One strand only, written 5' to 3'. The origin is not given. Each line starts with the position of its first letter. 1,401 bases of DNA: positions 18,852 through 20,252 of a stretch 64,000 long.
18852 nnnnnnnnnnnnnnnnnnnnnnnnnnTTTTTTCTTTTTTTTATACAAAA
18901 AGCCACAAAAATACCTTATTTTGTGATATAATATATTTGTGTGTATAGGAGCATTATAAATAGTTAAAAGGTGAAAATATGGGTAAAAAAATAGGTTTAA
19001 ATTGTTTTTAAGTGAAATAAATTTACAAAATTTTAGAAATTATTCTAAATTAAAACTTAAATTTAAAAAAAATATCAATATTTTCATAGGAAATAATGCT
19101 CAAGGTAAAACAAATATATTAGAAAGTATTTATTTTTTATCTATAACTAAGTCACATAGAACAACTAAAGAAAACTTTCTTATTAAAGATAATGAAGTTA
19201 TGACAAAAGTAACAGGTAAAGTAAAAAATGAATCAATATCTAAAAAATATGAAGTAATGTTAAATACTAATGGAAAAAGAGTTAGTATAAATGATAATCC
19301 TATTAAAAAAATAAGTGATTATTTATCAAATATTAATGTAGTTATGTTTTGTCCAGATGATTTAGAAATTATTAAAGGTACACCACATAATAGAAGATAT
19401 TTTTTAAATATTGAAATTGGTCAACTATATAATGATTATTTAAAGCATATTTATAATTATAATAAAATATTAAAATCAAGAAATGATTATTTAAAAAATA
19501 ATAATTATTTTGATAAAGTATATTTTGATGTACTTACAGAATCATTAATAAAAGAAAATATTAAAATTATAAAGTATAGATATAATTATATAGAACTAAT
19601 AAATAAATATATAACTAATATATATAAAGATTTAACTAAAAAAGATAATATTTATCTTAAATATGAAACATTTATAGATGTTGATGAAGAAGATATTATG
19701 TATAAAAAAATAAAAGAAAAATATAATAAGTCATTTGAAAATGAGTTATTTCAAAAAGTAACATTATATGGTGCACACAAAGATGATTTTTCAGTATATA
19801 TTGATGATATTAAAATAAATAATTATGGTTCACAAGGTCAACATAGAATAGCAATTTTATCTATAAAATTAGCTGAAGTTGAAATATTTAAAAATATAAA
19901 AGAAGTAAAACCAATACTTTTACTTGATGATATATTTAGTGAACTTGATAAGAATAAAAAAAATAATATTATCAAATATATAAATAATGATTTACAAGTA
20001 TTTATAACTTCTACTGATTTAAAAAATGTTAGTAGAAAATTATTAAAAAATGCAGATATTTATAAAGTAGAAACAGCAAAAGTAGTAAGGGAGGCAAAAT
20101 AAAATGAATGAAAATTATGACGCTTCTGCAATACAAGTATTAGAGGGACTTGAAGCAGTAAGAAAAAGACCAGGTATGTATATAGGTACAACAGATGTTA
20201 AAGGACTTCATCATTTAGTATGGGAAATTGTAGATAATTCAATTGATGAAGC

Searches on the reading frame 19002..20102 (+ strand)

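Call 6: search_protein_families(library=pfam, proteins=[window:19002-20102:+])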
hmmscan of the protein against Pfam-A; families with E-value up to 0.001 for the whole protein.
window:19002-20102:+ (366 aa): 3 families
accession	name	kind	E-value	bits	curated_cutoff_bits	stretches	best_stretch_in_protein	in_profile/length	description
PF02463.25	SMC_N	-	1.4e-16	61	40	1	2-355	1-213/220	RecF/RecN/SMC N terminal domain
PF13175.12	AAA_15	-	1.1e-05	25.7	32.1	1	1-304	1-212/374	AAA ATPase domain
PF13476.12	AAA_23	-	0.0001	23.4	27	0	6-243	2-195/201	AAA domain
